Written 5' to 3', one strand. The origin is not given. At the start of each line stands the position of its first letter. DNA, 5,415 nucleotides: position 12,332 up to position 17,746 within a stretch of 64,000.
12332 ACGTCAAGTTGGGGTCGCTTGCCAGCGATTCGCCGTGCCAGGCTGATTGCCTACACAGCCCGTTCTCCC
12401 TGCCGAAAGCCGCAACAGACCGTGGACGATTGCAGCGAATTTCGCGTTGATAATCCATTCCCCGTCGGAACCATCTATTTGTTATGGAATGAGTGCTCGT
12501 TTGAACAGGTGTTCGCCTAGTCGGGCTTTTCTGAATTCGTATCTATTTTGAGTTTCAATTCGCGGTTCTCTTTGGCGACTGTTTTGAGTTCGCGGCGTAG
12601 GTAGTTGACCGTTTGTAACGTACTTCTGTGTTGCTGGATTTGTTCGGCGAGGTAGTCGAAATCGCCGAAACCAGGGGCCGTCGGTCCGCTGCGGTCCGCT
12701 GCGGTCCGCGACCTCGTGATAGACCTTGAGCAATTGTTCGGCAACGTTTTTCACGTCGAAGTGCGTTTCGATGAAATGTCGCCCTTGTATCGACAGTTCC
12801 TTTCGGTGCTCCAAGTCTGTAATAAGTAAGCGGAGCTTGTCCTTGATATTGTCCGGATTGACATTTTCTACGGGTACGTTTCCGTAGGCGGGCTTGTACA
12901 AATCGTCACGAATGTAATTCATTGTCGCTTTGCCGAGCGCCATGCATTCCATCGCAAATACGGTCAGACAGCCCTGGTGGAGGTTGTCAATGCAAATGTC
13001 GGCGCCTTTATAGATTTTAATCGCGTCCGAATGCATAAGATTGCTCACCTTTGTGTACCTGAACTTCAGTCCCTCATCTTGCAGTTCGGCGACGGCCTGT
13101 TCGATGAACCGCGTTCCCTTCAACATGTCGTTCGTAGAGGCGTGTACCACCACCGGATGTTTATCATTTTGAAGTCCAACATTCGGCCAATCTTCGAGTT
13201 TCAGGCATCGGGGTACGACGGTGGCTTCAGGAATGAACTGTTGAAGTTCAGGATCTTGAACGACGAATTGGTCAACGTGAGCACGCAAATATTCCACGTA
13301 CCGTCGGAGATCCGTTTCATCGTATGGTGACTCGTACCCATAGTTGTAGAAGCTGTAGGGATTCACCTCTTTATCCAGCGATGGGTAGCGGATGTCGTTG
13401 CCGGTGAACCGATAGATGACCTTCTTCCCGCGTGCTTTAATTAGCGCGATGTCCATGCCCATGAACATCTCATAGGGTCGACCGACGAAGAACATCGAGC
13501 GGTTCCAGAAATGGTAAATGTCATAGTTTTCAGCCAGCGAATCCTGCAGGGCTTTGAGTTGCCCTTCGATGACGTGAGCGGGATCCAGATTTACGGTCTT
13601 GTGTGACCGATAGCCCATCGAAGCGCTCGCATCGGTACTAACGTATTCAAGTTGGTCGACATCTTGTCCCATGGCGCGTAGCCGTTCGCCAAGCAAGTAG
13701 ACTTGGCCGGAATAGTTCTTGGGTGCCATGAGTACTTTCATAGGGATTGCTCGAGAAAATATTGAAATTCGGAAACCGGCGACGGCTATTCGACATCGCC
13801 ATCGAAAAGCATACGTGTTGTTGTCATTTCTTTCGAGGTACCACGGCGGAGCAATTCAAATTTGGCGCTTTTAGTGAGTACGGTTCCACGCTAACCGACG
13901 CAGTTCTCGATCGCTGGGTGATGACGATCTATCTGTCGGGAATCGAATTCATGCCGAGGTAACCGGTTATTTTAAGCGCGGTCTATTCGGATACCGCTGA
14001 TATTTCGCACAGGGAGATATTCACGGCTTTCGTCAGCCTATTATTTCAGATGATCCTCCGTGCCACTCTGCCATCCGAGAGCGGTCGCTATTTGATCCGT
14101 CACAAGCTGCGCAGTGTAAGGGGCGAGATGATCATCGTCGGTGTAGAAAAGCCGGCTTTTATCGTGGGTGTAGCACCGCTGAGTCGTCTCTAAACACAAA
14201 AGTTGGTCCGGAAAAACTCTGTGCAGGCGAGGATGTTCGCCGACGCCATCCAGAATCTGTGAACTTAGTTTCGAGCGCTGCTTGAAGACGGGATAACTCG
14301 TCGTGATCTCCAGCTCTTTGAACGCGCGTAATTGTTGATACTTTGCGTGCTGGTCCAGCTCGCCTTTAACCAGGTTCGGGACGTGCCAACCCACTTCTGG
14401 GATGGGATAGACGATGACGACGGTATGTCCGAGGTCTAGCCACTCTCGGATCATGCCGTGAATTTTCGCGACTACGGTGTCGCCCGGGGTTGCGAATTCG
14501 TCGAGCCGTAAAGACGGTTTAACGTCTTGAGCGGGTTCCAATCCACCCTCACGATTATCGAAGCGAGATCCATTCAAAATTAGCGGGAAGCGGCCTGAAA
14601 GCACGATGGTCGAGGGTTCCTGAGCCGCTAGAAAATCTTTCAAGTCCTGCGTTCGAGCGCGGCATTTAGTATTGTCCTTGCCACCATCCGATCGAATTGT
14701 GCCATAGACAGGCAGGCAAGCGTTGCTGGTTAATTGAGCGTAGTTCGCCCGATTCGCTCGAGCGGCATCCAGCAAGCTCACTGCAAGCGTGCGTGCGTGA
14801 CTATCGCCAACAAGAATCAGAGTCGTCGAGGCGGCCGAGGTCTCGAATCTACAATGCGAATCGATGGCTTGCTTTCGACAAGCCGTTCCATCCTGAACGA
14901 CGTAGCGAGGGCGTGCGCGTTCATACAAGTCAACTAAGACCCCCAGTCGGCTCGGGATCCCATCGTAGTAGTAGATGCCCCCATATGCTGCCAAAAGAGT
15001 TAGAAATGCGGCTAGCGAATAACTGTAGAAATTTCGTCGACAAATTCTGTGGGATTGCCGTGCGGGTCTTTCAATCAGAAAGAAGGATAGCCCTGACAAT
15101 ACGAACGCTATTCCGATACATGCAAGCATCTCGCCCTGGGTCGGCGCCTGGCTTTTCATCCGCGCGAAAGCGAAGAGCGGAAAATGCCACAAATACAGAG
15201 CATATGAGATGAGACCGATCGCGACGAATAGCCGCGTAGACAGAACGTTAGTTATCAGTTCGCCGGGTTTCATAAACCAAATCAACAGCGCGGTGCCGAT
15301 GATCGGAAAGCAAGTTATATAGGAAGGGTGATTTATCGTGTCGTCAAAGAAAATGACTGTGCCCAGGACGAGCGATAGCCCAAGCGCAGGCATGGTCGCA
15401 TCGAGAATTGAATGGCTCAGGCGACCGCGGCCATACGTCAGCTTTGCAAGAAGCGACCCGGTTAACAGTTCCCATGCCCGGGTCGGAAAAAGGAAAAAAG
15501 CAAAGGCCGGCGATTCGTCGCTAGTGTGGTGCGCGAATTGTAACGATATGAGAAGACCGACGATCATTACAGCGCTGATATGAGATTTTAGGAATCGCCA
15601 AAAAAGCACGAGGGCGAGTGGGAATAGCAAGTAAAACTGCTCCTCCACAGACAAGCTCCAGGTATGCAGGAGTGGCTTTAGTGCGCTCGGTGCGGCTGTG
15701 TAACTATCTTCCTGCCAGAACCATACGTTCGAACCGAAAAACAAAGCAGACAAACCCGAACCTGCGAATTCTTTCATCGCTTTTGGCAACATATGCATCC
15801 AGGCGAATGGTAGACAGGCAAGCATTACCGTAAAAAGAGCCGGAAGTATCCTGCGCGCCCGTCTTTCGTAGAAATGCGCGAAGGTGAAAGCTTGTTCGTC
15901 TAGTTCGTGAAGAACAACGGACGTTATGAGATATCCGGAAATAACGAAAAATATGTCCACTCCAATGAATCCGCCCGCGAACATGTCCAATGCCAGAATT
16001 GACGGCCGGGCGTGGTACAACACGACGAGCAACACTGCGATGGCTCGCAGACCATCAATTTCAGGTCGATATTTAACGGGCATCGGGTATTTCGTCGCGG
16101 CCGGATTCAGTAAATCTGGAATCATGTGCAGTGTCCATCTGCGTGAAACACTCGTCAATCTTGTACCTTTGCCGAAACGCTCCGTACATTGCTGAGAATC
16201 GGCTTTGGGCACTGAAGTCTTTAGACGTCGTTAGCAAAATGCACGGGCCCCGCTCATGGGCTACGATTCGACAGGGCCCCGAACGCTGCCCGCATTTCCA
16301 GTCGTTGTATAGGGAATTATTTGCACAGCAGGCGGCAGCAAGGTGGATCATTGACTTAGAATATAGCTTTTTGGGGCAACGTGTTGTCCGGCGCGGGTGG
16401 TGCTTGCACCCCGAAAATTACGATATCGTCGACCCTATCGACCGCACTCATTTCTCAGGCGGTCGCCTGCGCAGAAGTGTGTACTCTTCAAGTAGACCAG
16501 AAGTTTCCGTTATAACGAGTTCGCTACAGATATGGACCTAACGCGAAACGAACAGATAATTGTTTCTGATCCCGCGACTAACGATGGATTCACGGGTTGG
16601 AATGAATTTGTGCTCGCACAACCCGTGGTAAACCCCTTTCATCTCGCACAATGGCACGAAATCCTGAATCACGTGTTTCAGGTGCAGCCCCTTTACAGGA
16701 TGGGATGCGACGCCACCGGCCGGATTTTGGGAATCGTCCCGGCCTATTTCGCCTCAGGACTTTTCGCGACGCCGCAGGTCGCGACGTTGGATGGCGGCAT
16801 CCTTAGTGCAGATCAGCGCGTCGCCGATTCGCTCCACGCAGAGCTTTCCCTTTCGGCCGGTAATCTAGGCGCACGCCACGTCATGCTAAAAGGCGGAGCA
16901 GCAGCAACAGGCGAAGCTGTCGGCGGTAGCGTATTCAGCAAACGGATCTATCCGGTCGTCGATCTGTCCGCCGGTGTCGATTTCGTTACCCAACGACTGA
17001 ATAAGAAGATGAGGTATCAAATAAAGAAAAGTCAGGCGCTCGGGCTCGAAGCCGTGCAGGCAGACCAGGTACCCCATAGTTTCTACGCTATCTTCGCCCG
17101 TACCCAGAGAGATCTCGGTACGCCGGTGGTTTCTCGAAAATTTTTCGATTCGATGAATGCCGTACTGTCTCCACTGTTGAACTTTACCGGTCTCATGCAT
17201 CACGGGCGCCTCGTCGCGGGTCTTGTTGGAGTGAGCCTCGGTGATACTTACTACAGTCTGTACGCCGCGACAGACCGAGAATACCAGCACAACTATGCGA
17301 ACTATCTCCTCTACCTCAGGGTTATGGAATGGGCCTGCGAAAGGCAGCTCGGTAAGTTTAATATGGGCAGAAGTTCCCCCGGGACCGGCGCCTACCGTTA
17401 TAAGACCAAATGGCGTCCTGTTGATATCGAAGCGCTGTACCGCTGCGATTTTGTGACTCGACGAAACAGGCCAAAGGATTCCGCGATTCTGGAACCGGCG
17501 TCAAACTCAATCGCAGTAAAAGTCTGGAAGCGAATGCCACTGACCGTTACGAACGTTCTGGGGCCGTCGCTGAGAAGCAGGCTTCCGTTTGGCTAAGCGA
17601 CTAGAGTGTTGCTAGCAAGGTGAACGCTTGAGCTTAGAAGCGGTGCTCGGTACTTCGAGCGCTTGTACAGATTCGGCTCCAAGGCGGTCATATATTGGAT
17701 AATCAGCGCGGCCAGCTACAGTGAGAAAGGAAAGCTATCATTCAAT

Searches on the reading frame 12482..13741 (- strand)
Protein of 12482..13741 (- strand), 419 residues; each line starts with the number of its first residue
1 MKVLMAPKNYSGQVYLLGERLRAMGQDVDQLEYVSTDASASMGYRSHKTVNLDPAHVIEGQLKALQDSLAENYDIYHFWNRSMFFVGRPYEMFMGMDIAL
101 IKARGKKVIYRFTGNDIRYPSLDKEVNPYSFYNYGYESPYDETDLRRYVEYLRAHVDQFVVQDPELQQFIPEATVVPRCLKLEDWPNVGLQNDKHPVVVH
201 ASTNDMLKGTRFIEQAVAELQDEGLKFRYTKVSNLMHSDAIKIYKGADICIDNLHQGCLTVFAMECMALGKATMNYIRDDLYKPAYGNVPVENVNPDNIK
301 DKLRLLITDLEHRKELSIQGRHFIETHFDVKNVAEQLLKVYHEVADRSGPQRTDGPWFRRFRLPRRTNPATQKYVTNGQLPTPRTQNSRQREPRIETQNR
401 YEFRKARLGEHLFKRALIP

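Call 22: search_protein_families(library=pfam, proteins=[window:12482-13741:-], max_evalue=0.00001)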
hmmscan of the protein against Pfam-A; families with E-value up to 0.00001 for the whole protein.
window:12482-13741:- (419 aa): 0 families

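Call 77: search_protein_families(library=pfam, proteins=[window:12482-13741:-], max_evalue=0.1)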
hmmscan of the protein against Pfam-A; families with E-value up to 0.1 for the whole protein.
window:12482-13741:- (419 aa): 1 family
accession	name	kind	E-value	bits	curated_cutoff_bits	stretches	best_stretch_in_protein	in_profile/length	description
PF13524.12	Glyco_trans_1_2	-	0.0053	17.2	25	1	230-338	30-143/144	Glycosyl transferase-like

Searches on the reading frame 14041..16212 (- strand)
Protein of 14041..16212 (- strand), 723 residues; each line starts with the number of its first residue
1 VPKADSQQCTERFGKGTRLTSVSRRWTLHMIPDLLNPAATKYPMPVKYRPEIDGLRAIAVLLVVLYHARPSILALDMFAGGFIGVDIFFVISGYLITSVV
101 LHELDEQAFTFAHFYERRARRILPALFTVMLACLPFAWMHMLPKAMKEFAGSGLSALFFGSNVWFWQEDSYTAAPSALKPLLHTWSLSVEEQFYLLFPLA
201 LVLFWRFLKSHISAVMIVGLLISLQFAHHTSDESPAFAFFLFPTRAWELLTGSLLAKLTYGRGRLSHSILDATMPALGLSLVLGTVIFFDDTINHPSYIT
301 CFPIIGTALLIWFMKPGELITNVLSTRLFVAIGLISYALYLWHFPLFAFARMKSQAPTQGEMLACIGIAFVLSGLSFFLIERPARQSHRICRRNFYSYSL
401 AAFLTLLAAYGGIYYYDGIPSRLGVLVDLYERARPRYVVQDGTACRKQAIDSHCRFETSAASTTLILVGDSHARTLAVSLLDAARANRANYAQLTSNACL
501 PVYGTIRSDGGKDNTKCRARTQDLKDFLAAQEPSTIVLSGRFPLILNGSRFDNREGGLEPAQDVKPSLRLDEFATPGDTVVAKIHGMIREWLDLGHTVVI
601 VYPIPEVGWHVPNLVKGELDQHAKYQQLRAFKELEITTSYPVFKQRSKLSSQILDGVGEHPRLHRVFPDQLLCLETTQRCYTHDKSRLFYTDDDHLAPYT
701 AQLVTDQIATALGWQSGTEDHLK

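Call 22: search_protein_families(library=pfam, proteins=[window:14041-16212:-], max_evalue=0.00001)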
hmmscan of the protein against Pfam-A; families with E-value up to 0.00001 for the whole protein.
window:14041-16212:- (723 aa): 2 families
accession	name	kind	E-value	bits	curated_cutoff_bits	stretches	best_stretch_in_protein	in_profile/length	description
PF19040.6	SGNH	-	6.2e-40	137.9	27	1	450-709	10-247/248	SGNH domain (fused to AT3 domains)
PF01757.29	Acyl_transf_3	-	8e-29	101.2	31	1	50-373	2-321/326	Acyltransferase domain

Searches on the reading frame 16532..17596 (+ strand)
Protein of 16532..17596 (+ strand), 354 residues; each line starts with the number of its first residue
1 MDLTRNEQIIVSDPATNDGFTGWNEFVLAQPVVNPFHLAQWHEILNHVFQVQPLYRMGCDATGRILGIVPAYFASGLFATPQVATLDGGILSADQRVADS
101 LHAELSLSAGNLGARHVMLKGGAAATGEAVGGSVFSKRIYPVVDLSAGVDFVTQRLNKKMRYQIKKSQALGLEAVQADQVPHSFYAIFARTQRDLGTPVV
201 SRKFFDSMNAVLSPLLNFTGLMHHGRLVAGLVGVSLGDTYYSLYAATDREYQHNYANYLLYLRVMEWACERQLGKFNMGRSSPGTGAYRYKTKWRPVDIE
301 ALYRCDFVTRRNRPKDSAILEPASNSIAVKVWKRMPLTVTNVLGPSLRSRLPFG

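Call 22: search_protein_families(library=pfam, proteins=[window:16532-17596:+], max_evalue=0.00001)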
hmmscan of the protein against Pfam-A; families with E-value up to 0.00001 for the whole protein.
window:16532-17596:+ (354 aa): 2 families
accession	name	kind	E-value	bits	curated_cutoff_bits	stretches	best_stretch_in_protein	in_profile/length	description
PF13480.13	Acetyltransf_6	-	1.2e-15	58.3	22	1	157-291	4-142/143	Acetyltransferase (GNAT) domain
PF02388.22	FemAB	-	2.2e-08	33.8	24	0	227-294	307-378/406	FemAB family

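Call 46: search_protein_families(library=ncbifam, proteins=[window:16532-17596:+], max_evalue=0.00001)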
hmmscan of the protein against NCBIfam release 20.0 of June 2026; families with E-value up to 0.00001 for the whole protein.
window:16532-17596:+ (354 aa): 1 family
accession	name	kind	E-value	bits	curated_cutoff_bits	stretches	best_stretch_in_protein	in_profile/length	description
TIGR03019.1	pepcterm_femAB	equivalog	1.8e-48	165.3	260.35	1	23-351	3-329/330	FemAB family XrtA/PEP-CTERM system-associated protein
